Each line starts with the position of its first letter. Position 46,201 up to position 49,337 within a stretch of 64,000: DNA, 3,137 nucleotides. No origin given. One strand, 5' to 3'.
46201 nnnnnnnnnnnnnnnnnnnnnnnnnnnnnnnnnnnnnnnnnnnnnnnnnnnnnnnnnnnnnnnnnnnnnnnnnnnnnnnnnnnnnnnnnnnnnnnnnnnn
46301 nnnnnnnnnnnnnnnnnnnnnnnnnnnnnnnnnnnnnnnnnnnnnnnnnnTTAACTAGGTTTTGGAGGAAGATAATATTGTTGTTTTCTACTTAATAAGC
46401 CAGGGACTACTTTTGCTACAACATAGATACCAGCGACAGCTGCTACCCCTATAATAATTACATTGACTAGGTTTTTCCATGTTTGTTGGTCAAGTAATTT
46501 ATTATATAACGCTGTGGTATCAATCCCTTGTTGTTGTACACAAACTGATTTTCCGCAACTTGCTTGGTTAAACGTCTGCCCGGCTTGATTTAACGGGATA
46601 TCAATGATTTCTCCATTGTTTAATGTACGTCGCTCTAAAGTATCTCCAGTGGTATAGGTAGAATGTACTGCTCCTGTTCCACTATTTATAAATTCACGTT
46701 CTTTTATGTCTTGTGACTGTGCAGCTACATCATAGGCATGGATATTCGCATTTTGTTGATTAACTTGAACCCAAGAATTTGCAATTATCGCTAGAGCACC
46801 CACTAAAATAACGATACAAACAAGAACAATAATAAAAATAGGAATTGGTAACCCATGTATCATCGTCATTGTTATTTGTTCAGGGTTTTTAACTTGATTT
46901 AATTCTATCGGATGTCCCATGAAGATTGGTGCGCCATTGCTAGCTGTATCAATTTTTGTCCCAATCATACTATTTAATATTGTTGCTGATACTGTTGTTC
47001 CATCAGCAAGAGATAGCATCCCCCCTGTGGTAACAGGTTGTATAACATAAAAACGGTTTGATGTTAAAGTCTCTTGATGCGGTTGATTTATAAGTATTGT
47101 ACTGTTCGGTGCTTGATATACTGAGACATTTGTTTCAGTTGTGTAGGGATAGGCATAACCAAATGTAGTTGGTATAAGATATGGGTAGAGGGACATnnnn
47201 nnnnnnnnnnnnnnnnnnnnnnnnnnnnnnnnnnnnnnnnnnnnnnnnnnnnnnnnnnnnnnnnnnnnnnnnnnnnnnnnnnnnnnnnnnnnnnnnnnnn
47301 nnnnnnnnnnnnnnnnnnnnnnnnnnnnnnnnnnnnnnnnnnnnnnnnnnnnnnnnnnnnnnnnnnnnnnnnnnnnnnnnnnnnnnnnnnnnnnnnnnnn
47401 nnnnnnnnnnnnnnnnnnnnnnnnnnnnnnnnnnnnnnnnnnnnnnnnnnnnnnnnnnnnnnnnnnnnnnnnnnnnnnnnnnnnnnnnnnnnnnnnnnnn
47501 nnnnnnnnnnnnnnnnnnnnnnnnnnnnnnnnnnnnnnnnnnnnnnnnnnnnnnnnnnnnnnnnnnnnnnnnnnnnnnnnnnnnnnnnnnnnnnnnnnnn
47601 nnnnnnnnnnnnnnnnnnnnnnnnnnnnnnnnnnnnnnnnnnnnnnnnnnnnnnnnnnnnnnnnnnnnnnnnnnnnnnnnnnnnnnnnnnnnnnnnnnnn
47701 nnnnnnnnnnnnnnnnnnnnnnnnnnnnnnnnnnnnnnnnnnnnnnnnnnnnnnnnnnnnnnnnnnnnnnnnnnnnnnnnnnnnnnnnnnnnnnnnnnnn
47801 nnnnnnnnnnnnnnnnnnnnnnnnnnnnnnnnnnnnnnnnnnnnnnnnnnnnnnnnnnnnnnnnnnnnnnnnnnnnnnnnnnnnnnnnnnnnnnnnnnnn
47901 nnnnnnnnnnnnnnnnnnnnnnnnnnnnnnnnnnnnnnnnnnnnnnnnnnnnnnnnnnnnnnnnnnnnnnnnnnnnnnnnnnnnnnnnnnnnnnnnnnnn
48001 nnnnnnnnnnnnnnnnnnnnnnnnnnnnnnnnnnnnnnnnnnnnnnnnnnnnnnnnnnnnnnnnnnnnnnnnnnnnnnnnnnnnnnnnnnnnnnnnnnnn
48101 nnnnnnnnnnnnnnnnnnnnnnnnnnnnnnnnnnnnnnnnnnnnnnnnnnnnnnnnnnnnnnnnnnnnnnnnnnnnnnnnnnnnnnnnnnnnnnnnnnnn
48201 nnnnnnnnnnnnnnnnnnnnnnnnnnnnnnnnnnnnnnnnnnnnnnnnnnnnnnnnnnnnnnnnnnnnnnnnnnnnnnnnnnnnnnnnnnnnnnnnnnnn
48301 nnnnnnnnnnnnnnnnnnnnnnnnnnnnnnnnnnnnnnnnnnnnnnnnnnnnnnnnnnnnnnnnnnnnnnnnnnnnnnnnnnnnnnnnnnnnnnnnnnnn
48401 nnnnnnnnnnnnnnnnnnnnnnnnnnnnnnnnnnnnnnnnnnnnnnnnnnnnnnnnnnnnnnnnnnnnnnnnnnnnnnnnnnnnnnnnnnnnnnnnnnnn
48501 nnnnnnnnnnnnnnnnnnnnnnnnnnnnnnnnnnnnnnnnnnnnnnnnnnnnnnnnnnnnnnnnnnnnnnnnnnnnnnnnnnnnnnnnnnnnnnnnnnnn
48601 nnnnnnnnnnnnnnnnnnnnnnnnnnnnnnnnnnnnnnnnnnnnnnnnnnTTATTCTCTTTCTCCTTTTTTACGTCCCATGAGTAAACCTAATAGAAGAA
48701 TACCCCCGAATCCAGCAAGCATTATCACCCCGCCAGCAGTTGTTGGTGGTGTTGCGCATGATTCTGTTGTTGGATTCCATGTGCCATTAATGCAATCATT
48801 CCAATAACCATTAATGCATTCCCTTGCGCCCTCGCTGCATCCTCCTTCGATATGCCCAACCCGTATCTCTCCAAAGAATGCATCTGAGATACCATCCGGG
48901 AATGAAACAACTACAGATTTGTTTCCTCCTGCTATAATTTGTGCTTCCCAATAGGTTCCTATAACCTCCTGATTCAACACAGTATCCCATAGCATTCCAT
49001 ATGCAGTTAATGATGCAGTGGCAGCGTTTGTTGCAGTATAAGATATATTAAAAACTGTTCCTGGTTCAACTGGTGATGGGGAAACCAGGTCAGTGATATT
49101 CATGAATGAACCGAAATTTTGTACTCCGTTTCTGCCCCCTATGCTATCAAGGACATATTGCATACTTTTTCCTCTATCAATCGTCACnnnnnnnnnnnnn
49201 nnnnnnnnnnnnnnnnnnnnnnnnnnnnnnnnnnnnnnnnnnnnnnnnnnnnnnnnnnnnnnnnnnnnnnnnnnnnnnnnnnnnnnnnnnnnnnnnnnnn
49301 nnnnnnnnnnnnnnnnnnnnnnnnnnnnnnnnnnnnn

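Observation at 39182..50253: Eleven-kb minus-strand operon of 20 small unknown proteins sharing a near-invariant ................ leader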

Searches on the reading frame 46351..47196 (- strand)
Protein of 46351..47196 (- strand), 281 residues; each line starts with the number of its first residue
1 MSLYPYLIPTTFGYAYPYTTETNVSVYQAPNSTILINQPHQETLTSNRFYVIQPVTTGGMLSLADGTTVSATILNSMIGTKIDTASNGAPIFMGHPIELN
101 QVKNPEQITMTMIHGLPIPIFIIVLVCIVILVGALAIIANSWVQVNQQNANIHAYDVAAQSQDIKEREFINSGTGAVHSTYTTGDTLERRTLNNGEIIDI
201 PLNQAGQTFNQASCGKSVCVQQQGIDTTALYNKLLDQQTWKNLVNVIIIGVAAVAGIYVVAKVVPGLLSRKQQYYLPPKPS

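Call 10: search_protein_families(library=pfam, proteins=[window:46351-47196:-], max_evalue=0.1)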
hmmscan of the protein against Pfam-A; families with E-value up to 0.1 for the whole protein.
window:46351-47196:- (281 aa): 0 families

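Call 12: search_protein_families(library=phrogs, proteins=[window:46351-47196:-], max_evalue=0.1)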
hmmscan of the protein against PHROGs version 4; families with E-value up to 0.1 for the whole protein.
window:46351-47196:- (281 aa): 2 families
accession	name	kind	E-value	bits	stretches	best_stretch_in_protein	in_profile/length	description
phrog_3886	-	unknown function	0.022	15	0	241-275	12-46/263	-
phrog_4487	-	unknown function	0.062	14.3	0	122-198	4-78/127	-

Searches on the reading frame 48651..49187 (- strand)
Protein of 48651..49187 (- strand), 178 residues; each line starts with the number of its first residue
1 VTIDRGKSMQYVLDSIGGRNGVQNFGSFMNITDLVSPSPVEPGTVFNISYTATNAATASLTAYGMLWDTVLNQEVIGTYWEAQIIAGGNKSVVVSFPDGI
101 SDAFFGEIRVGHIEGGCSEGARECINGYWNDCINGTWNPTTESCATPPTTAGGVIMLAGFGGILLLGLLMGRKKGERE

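Call 10: search_protein_families(library=pfam, proteins=[window:48651-49187:-], max_evalue=0.1)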
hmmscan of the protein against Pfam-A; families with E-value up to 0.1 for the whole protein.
window:48651-49187:- (178 aa): 0 families

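Call 12: search_protein_families(library=phrogs, proteins=[window:48651-49187:-], max_evalue=0.1)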
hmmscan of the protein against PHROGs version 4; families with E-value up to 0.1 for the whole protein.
window:48651-49187:- (178 aa): 1 family
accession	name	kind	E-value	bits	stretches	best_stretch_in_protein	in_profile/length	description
phrog_36747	-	unknown function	0.053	14.2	1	53-111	82-140/189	-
